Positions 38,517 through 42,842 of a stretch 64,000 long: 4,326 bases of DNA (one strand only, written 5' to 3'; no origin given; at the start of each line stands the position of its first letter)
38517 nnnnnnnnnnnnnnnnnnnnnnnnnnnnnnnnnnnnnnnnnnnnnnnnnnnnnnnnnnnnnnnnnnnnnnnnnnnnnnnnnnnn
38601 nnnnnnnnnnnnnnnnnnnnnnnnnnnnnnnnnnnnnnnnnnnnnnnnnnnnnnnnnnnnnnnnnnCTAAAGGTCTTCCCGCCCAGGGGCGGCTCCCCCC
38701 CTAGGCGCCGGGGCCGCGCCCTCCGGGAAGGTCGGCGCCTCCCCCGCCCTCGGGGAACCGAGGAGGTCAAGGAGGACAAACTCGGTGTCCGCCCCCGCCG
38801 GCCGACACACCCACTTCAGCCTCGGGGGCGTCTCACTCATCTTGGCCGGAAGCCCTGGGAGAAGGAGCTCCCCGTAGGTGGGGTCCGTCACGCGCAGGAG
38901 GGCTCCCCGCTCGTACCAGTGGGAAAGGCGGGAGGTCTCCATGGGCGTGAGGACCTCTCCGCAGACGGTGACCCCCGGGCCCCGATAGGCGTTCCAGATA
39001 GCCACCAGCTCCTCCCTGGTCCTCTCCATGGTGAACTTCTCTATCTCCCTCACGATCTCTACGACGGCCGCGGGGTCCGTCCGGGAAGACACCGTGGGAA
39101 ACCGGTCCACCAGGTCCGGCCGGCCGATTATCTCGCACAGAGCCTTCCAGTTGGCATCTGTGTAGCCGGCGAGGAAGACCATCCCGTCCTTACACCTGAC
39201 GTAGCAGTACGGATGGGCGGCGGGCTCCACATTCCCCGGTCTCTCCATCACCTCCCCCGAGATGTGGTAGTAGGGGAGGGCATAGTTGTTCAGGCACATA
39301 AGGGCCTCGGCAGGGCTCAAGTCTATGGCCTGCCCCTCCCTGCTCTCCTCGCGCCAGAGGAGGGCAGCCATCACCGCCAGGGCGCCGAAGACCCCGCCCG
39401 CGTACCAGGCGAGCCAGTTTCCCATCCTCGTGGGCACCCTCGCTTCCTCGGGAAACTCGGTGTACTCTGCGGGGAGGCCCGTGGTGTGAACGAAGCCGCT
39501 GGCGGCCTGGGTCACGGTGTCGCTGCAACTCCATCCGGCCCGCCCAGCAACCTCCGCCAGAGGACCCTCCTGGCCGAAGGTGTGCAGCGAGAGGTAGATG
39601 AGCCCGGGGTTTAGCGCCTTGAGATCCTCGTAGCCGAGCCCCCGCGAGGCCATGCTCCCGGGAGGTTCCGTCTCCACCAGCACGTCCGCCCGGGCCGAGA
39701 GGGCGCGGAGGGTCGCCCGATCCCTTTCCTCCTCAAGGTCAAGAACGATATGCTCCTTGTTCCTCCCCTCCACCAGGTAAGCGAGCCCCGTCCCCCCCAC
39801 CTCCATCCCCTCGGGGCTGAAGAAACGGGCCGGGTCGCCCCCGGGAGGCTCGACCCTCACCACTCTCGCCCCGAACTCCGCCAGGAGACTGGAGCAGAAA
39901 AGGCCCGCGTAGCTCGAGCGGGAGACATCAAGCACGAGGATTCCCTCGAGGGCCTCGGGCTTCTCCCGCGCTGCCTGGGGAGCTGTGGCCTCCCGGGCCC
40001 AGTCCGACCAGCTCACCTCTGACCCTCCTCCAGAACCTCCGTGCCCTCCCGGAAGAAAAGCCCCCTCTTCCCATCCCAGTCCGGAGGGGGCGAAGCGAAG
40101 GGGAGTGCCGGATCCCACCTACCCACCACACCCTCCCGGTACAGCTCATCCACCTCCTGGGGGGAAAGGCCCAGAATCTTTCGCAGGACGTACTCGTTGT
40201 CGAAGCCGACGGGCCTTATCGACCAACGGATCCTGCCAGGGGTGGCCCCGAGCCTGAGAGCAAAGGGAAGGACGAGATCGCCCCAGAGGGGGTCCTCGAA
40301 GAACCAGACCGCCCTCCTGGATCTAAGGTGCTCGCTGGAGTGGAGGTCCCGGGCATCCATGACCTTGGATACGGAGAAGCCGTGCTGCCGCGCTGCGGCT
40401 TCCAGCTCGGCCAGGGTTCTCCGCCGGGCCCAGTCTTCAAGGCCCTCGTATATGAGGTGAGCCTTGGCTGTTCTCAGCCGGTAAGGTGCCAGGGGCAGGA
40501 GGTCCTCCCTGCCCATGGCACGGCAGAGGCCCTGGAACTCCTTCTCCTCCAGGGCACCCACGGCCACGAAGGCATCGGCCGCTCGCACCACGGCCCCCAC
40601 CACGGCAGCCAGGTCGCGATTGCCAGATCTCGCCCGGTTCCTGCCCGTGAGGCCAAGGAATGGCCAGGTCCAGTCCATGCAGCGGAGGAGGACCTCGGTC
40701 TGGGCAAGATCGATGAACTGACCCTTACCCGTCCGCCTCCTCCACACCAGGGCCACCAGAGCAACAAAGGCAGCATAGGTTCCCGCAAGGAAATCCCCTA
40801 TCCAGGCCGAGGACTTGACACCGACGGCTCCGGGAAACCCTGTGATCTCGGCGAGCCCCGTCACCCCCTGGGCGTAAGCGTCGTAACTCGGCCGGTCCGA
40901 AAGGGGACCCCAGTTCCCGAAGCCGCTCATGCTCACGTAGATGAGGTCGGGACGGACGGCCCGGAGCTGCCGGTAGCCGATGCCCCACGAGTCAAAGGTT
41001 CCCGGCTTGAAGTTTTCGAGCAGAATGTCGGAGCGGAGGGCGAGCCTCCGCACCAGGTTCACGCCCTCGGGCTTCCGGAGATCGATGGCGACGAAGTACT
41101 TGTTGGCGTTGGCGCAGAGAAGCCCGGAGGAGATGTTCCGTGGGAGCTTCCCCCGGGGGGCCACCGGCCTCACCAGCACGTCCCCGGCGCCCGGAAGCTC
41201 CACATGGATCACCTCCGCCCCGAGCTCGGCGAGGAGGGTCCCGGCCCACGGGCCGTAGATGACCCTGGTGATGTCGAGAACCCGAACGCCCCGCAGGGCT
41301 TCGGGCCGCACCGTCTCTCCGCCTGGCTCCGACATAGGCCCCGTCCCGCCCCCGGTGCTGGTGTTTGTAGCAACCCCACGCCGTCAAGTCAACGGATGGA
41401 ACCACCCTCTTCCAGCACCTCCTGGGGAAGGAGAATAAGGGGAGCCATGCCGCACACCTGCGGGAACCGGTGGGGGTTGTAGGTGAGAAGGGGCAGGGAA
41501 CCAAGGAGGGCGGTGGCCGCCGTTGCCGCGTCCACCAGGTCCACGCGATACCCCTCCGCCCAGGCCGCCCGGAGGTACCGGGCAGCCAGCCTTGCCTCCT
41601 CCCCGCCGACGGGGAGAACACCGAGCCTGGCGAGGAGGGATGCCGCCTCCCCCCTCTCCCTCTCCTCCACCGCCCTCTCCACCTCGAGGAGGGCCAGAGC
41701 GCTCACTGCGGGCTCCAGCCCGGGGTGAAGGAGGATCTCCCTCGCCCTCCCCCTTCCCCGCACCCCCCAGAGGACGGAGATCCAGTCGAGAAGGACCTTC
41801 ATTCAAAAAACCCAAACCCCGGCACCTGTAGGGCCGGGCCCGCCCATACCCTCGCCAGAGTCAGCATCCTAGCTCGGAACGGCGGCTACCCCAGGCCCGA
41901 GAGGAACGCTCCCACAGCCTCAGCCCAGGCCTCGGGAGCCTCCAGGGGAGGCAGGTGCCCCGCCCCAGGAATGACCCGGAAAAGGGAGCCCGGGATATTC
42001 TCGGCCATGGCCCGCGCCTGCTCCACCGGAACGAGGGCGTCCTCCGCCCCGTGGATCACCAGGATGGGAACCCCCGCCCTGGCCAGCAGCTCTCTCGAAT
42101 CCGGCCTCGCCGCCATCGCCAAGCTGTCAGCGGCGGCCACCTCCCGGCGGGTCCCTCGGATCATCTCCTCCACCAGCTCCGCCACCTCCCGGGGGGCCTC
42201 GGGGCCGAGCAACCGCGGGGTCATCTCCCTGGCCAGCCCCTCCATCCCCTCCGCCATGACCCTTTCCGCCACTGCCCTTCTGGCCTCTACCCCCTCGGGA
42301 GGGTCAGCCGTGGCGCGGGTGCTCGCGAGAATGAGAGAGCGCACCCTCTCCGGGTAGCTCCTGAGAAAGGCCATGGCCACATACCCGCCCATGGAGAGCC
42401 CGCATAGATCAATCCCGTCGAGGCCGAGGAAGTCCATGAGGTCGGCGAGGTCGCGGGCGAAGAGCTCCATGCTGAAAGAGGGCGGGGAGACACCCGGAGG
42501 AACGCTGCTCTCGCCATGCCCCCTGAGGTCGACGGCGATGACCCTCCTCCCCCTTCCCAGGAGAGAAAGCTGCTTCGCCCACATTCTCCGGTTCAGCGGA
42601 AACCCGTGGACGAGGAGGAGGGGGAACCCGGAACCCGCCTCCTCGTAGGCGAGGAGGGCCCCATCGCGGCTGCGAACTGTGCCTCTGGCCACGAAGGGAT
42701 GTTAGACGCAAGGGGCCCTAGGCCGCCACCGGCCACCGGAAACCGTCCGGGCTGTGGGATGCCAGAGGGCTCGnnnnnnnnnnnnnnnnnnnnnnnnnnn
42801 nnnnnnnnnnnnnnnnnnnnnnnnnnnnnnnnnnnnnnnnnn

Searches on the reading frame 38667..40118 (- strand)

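Call 19: search_protein_families(library=pfam, proteins=[window:38667-40118:-], max_evalue=0.001)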
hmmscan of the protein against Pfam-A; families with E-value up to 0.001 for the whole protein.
window:38667-40118:- (483 aa): 1 family
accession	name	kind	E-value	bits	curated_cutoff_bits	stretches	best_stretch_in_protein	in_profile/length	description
PF02515.22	CoA_transf_3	-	1.7e-94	317.4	23.3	1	57-445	1-366/366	CoA-transferase family III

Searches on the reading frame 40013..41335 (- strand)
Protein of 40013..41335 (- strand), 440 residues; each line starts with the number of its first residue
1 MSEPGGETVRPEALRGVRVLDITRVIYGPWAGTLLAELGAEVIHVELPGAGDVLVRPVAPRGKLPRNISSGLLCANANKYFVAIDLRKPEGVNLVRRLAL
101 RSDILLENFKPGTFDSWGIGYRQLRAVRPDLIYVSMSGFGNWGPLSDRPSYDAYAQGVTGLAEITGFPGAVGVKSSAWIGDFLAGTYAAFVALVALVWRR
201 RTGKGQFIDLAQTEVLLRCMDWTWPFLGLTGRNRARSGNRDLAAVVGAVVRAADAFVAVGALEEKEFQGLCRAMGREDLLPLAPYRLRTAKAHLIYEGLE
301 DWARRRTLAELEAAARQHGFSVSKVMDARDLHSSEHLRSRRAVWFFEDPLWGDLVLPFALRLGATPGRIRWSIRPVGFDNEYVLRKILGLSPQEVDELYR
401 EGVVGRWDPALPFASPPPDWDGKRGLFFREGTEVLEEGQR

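Call 19: search_protein_families(library=pfam, proteins=[window:40013-41335:-], max_evalue=0.001)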
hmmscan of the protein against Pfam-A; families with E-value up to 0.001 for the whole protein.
window:40013-41335:- (440 aa): 1 family
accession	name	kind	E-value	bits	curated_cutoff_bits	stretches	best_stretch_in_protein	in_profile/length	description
PF02515.22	CoA_transf_3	-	8.8e-93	311.8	23.3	1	14-379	1-365/366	CoA-transferase family III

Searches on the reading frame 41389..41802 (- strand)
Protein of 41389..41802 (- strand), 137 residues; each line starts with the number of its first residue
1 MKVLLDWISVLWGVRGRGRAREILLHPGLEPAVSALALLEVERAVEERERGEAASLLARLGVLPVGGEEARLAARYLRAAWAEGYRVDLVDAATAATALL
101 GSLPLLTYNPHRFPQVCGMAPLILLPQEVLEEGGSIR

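Call 19: search_protein_families(library=pfam, proteins=[window:41389-41802:-], max_evalue=0.001)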
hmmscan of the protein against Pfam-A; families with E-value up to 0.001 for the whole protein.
window:41389-41802:- (137 aa): 1 family
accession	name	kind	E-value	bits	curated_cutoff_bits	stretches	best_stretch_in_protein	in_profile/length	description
PF01850.27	PIN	-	1.9e-08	35.4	23.6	1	17-116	18-117/120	PIN domain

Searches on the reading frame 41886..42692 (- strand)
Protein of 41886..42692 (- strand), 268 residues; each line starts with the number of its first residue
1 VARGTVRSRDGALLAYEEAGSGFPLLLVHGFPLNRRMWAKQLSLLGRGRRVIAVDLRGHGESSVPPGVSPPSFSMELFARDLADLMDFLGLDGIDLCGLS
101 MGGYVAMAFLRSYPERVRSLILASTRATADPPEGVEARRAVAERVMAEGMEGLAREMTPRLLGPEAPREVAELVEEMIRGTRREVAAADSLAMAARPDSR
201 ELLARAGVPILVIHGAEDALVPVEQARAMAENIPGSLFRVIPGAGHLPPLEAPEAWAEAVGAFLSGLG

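Call 19: search_protein_families(library=pfam, proteins=[window:41886-42692:-], max_evalue=0.001)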
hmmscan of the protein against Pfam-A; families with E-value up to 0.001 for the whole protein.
window:41886-42692:- (268 aa): 6 families
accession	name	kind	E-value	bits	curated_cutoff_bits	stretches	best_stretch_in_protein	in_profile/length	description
PF00561.26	Abhydrolase_1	-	4.8e-35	121.8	25.8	2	24-169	2-143/245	alpha/beta hydrolase fold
PF12697.13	Abhydrolase_6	-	3.3e-29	103.5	26.3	1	25-259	1-217/217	Alpha/beta hydrolase family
PF12146.15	Hydrolase_4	-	3.4e-19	69.5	27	1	43-247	26-233/239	Serine aminopeptidase, S33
PF03096.20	Ndr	-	7.3e-08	31.9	23.3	1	51-268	58-280/283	Ndr family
PF08386.16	Abhydrolase_4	-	0.00043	20.8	21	0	203-264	30-91/103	TAP-like protein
PF00326.27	Peptidase_S9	-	0.00076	19.5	22.6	0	206-246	143-187/213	Prolyl oligopeptidase family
